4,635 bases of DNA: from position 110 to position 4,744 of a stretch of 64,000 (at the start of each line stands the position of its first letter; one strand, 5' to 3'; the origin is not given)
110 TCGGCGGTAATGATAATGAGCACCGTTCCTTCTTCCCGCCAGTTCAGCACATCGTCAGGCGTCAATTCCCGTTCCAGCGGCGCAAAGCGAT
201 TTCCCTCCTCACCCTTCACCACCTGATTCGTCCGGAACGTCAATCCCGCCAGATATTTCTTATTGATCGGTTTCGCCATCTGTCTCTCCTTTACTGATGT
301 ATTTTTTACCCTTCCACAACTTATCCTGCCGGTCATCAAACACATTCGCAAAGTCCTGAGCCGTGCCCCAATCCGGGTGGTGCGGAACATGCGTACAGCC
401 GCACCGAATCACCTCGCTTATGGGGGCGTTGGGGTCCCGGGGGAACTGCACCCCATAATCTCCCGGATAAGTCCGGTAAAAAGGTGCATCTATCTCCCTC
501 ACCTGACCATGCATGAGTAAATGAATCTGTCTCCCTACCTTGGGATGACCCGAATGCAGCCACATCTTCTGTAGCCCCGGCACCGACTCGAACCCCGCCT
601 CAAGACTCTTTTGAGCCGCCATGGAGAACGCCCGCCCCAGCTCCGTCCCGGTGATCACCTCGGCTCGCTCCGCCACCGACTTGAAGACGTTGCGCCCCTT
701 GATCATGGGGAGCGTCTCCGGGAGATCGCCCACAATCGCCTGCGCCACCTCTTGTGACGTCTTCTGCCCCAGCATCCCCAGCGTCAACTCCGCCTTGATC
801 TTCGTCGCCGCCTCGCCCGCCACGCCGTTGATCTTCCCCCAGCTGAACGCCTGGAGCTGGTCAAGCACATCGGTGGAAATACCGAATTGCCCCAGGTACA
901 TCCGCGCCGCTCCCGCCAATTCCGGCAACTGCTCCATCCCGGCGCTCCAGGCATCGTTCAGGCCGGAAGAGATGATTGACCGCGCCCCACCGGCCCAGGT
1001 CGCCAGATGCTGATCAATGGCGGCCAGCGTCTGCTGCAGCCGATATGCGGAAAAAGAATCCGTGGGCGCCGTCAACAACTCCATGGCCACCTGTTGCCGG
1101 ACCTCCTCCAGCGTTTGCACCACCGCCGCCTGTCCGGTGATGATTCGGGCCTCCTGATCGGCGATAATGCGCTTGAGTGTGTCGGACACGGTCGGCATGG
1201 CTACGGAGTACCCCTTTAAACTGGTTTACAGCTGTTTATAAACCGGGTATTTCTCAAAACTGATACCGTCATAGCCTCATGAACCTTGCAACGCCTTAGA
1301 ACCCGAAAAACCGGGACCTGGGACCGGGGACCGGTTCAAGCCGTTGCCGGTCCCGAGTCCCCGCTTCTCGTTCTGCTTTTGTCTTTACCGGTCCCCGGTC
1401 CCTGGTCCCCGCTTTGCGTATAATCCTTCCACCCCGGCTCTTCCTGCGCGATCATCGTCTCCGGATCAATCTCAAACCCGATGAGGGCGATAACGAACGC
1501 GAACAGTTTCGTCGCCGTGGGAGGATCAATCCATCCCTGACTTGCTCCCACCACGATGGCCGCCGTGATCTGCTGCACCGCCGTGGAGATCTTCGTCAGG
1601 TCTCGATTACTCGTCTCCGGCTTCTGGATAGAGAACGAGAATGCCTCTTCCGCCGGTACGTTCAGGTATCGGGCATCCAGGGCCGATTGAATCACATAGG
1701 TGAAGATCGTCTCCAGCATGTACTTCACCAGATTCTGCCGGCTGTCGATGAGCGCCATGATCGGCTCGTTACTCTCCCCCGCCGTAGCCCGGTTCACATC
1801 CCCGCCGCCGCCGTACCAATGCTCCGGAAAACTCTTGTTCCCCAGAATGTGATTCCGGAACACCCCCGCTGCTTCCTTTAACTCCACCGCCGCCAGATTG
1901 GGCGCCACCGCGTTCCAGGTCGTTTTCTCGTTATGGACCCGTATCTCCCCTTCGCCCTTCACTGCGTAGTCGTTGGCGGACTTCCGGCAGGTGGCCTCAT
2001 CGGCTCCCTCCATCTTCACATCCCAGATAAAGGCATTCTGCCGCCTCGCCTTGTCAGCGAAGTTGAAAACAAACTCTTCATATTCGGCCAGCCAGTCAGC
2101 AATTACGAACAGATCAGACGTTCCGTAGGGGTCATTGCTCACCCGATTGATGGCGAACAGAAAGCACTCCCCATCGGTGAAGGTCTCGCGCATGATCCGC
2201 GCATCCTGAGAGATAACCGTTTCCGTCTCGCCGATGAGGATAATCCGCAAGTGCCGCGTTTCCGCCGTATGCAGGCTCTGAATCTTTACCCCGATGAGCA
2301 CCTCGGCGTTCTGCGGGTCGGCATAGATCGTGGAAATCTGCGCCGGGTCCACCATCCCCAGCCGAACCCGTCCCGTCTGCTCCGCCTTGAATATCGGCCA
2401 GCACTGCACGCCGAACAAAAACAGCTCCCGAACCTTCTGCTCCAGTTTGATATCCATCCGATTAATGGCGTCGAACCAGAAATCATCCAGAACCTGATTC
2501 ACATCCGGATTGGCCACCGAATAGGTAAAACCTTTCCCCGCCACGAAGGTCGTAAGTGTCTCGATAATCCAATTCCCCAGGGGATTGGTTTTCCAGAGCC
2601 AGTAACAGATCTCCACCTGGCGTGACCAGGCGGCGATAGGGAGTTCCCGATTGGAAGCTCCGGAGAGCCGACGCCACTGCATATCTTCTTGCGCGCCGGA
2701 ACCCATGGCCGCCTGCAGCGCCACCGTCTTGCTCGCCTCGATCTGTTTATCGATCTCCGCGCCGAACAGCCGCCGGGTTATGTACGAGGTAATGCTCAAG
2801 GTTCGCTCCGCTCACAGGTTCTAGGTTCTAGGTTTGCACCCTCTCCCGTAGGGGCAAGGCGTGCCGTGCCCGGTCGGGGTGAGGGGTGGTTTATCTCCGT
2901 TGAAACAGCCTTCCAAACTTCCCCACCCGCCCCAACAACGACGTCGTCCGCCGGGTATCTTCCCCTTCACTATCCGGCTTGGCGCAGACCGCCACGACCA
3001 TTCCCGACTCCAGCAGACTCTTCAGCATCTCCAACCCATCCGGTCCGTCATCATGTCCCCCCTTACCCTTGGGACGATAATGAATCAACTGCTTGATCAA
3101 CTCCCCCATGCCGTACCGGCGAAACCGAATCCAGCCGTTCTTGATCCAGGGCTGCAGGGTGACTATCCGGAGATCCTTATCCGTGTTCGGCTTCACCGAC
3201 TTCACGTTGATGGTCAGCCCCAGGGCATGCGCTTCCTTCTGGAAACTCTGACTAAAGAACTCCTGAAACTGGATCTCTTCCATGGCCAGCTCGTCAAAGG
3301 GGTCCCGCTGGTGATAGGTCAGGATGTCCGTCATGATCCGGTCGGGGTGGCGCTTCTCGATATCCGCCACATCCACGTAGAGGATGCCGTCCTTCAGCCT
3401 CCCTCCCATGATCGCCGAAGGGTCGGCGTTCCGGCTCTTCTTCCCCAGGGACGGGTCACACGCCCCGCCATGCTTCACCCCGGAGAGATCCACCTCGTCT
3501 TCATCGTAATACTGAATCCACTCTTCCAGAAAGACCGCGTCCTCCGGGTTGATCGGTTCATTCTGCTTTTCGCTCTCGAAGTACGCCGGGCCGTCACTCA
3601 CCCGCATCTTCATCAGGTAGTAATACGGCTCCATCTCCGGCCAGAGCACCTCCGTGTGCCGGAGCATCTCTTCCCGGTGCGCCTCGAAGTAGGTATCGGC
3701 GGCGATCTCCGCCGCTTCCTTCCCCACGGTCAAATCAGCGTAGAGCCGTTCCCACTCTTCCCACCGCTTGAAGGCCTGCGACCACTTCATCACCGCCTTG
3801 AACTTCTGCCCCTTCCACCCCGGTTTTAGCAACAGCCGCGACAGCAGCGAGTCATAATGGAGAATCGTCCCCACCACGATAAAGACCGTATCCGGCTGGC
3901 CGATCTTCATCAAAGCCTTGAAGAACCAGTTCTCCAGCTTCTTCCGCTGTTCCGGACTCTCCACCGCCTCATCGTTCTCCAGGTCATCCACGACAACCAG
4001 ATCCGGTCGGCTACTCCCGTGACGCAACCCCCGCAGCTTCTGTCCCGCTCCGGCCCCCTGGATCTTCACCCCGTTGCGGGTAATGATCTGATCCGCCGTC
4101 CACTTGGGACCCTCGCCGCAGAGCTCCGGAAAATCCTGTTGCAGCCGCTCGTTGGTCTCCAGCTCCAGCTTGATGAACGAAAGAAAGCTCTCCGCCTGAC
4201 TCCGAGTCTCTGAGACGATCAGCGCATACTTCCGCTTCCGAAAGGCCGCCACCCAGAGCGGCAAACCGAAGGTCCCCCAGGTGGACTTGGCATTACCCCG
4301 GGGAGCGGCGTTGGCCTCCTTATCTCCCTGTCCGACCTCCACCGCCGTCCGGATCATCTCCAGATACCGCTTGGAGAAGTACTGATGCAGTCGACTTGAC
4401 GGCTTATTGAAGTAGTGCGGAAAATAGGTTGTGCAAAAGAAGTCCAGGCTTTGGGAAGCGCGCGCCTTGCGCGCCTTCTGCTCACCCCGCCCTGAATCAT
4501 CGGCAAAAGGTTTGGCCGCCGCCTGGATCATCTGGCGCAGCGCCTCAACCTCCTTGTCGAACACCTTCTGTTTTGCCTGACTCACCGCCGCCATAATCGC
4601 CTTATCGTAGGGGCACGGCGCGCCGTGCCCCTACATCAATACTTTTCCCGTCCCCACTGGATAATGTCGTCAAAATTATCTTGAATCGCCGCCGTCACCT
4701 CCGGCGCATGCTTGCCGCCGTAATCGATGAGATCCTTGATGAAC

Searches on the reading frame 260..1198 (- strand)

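Call 97: search_protein_families(library=phrogs, proteins=[window:260-1198:-], max_evalue=0.00001)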
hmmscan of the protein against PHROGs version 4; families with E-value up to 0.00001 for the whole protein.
window:260-1198:- (312 aa): 4 families
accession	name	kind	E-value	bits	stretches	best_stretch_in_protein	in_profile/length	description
phrog_2468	-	head and packaging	1.3e-22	81.6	1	18-275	39-274/303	head morphogenesis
phrog_2662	-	head and packaging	3.5e-13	50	1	25-272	540-707/717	portal protein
phrog_3517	-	head and packaging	4.3e-12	47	1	165-292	221-350/371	head morphogenesis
phrog_859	-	head and packaging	2.4e-09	37.3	1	175-276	196-292/807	portal protein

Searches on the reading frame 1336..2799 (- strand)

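Call 97: search_protein_families(library=phrogs, proteins=[window:1336-2799:-], max_evalue=0.00001)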
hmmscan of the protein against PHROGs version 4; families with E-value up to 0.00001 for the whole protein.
window:1336-2799:- (487 aa): 2 families
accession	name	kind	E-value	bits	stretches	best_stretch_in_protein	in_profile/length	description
phrog_10963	-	head and packaging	1.8e-34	120.3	1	36-393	45-400/503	portal protein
phrog_21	-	head and packaging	1.4e-07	30.7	1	29-428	40-456/1362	portal protein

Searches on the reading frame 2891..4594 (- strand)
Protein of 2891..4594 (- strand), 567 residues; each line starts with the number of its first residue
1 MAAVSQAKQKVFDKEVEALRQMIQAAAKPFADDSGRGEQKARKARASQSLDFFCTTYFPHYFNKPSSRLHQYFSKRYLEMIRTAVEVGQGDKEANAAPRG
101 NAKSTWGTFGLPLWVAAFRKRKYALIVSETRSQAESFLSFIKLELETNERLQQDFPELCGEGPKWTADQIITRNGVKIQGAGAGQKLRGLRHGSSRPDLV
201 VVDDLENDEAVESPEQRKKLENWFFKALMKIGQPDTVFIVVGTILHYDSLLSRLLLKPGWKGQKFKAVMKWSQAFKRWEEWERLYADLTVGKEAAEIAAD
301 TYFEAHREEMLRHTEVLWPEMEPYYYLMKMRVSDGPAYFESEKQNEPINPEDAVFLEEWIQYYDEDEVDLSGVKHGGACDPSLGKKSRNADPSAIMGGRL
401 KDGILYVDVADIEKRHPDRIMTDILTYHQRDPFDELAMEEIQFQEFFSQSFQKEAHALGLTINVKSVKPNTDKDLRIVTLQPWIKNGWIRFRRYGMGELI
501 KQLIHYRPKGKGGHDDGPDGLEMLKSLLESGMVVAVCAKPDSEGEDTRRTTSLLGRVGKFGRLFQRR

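Call 97: search_protein_families(library=phrogs, proteins=[window:2891-4594:-], max_evalue=0.00001)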
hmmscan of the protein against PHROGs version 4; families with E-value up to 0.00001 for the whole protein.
window:2891-4594:- (567 aa): 5 families
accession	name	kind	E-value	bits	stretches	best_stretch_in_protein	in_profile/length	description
phrog_38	-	head and packaging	3.6e-113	380.7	1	10-539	221-714/760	terminase large subunit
phrog_14112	-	unknown function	3.9e-13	50.4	1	50-220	59-235/247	-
phrog_5573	-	head and packaging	7.4e-10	39.7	1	313-525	23-231/250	terminase large subunit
phrog_4758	-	head and packaging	7e-09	36.4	1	38-257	8-220/243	terminase large subunit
phrog_28155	-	head and packaging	1.8e-06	29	1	93-240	62-199/260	terminase large subunit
